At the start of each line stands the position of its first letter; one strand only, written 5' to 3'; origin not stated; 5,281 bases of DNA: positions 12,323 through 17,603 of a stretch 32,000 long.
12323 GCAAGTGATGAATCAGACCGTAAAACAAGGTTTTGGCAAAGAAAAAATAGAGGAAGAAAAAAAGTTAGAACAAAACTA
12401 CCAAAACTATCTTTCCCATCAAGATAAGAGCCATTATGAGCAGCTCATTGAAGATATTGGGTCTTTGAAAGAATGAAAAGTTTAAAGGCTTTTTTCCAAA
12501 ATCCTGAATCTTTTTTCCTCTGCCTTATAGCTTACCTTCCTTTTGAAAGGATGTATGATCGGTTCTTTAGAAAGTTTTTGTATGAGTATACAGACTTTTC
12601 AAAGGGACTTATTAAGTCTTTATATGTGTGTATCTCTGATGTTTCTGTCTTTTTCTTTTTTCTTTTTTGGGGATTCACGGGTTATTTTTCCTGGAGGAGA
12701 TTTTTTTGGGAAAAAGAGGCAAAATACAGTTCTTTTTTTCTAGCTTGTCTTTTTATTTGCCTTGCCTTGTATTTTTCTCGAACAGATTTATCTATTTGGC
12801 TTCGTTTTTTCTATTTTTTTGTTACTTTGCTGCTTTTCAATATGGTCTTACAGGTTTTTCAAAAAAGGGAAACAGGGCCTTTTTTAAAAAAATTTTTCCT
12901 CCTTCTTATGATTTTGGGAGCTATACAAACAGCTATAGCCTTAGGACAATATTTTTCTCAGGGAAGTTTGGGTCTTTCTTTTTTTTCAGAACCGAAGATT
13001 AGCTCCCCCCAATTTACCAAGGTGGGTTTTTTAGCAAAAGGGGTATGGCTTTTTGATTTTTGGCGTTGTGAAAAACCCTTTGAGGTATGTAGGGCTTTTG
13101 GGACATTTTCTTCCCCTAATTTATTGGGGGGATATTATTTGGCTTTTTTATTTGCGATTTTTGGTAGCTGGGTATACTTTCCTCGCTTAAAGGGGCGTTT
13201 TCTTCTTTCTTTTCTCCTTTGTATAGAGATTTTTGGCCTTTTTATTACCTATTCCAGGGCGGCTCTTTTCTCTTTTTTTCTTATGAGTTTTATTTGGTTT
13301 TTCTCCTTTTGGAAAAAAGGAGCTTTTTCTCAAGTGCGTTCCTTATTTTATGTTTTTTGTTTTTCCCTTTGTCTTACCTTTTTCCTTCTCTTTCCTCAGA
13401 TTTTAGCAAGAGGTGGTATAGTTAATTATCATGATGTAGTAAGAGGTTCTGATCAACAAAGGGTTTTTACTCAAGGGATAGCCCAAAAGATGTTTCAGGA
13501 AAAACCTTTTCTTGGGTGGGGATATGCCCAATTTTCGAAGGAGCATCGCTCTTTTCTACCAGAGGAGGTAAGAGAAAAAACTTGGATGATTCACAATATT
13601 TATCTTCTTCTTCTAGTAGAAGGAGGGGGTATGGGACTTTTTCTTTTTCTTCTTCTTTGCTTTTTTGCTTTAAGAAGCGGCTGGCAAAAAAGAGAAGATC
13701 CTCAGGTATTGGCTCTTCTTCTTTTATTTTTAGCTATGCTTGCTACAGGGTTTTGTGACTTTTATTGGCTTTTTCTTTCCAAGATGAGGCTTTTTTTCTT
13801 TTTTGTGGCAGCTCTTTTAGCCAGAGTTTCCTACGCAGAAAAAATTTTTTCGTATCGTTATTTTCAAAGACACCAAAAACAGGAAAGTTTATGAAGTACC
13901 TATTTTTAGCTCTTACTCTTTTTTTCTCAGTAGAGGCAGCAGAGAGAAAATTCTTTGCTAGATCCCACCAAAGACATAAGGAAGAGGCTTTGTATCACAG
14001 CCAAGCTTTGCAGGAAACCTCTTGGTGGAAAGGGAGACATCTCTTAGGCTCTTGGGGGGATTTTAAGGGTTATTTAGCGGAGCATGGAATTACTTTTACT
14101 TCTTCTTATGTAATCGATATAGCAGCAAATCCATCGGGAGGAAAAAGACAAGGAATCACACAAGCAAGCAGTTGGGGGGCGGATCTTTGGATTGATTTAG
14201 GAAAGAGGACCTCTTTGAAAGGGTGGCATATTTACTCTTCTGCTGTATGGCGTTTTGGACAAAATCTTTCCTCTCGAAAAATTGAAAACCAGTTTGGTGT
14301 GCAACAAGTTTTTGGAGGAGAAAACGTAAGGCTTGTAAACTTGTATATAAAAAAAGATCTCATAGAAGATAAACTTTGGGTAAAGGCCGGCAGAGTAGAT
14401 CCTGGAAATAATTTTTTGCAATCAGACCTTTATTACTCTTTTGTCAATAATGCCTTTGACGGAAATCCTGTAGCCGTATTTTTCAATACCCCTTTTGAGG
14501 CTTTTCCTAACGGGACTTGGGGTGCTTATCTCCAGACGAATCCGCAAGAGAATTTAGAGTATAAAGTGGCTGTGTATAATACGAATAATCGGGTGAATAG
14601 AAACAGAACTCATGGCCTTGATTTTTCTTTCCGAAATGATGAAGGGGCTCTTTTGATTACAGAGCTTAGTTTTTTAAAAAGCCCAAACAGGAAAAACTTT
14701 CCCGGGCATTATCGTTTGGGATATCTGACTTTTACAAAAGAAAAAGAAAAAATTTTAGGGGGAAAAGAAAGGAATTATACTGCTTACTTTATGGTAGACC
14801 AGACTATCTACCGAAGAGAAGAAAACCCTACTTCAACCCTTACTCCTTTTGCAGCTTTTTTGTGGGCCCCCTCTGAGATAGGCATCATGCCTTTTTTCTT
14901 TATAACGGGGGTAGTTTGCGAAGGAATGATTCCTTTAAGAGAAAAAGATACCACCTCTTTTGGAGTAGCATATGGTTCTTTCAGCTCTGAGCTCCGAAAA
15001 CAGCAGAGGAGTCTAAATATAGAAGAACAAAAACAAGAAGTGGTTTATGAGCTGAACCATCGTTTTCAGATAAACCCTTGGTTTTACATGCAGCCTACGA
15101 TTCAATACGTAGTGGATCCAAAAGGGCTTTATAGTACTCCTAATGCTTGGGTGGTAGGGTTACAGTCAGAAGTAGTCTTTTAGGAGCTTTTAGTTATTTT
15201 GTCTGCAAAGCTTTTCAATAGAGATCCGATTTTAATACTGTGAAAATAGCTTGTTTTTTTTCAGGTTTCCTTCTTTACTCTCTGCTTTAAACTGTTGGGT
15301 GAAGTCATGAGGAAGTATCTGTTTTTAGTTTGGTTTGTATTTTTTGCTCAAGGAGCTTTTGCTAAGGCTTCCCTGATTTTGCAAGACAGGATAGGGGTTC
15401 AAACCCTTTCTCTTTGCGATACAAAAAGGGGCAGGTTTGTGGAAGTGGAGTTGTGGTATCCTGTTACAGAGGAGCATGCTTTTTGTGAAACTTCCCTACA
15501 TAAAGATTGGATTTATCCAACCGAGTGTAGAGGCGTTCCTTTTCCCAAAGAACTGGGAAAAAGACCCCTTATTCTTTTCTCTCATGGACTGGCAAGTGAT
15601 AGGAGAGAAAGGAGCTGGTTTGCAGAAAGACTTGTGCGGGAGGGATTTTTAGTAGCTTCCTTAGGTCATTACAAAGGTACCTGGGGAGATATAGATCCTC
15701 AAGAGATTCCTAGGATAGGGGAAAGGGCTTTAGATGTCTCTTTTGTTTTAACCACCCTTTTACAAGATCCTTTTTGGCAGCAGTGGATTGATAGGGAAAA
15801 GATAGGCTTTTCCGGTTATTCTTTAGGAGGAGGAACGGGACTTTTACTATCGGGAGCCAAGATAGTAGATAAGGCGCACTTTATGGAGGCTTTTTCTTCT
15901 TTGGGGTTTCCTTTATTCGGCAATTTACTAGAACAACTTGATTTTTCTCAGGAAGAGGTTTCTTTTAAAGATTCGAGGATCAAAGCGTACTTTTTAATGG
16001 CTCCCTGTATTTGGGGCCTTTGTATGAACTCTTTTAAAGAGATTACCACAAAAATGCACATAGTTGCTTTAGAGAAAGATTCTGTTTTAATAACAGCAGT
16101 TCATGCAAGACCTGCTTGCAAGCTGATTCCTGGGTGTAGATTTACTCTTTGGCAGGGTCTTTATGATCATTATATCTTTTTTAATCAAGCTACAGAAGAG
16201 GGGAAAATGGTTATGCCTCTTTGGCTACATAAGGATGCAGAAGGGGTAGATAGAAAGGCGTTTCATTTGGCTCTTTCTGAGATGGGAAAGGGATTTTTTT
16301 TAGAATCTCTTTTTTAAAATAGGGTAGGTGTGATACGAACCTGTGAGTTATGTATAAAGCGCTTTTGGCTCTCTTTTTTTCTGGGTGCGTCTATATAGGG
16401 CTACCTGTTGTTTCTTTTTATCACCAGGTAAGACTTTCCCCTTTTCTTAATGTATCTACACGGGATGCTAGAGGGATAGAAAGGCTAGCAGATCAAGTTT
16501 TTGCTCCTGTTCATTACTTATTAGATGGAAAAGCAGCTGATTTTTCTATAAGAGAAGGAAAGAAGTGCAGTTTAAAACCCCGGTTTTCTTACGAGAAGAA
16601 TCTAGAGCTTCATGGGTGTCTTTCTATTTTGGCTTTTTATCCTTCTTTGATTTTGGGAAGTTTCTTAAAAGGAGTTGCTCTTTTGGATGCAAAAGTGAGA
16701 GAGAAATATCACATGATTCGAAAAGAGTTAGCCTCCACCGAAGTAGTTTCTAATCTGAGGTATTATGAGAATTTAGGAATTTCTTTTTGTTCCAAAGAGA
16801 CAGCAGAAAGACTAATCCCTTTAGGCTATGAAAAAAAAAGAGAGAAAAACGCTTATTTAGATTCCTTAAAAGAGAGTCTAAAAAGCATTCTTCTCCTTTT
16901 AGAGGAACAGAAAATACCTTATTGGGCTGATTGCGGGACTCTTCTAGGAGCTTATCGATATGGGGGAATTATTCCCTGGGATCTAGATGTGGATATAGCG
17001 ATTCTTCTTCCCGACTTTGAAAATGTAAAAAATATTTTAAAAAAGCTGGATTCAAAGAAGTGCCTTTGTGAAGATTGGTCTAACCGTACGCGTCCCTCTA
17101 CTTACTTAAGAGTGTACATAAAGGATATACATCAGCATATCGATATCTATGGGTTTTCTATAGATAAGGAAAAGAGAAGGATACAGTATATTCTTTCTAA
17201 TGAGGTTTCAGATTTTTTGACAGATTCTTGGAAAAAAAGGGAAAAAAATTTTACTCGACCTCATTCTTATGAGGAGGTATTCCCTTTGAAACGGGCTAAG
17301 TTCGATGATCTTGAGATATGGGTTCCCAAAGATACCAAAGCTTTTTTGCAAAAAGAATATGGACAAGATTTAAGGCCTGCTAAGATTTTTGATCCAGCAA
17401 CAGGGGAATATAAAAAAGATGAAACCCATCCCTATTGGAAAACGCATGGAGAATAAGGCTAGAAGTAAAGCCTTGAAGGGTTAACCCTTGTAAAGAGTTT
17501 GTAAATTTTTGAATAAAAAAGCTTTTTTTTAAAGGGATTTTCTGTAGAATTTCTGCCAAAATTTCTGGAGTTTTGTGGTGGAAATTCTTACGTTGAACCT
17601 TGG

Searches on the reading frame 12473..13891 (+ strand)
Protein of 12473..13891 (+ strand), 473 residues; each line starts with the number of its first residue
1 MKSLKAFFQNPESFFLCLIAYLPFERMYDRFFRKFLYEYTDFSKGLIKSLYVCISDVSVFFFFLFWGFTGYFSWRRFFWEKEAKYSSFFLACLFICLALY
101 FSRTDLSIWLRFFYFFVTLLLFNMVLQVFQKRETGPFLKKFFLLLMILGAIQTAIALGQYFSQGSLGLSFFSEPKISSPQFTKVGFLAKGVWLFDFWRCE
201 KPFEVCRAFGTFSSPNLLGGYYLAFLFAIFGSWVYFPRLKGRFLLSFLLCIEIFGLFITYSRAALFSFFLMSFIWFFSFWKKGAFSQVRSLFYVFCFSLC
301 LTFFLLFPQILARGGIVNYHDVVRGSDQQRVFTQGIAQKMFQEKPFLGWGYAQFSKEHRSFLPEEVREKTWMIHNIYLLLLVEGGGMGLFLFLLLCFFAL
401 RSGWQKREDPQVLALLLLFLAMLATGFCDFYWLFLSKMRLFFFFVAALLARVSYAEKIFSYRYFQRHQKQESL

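Call 18: search_protein_families(library=pfam, proteins=[window:12473-13891:+], max_evalue=0.001)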
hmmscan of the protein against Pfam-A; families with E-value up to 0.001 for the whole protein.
window:12473-13891:+ (473 aa): 1 family
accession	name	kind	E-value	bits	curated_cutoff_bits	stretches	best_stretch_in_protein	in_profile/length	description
PF04932.20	Wzy_C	-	1.4e-15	57.8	31.7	1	248-393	4-149/149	O-Antigen ligase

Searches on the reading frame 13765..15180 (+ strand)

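Call 18: search_protein_families(library=pfam, proteins=[window:13765-15180:+], max_evalue=0.001)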
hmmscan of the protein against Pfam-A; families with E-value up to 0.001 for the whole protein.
window:13765-15180:+ (472 aa): 1 family
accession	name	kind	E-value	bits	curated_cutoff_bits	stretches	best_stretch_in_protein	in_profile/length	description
PF04966.18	OprB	-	2.3e-58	198.8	22.9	1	129-472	2-372/372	Carbohydrate-selective porin, OprB family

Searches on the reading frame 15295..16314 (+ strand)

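Call 3: search_protein_families(library=pfam, proteins=[window:15295-16314:+], max_evalue=1)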
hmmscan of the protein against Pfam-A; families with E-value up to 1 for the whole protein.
window:15295-16314:+ (340 aa): 2 families
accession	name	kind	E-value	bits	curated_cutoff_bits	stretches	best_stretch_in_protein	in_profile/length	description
PF12740.14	PETase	-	2.2e-05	24.5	28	1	93-186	57-143/263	PET hydrolase-like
PF03403.19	PAF-AH_p_II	-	8.2e-05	21.7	20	1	86-125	97-135/372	Platelet-activating factor acetylhydrolase, isoform II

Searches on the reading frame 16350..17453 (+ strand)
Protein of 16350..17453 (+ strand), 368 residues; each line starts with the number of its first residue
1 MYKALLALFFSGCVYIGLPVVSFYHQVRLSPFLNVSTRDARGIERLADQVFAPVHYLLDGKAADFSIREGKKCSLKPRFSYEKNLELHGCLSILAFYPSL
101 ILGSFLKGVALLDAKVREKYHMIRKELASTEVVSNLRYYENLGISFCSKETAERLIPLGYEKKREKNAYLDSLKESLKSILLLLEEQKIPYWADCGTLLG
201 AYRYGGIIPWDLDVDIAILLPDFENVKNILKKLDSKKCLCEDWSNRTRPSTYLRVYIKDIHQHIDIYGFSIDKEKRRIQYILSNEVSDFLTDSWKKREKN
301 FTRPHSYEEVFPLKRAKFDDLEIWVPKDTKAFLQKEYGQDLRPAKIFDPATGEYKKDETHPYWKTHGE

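Call 3: search_protein_families(library=pfam, proteins=[window:16350-17453:+], max_evalue=1)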
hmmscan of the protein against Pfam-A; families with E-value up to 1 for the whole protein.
window:16350-17453:+ (368 aa): 2 families
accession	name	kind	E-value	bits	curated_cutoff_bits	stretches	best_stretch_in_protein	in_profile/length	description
PF04991.19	LicD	-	3e-18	67.2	22.6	2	185-239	2-57/227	LicD family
PF19314.4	DUF5917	-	0.052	14.1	27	1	80-107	19-46/94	Family of unknown function (DUF5917)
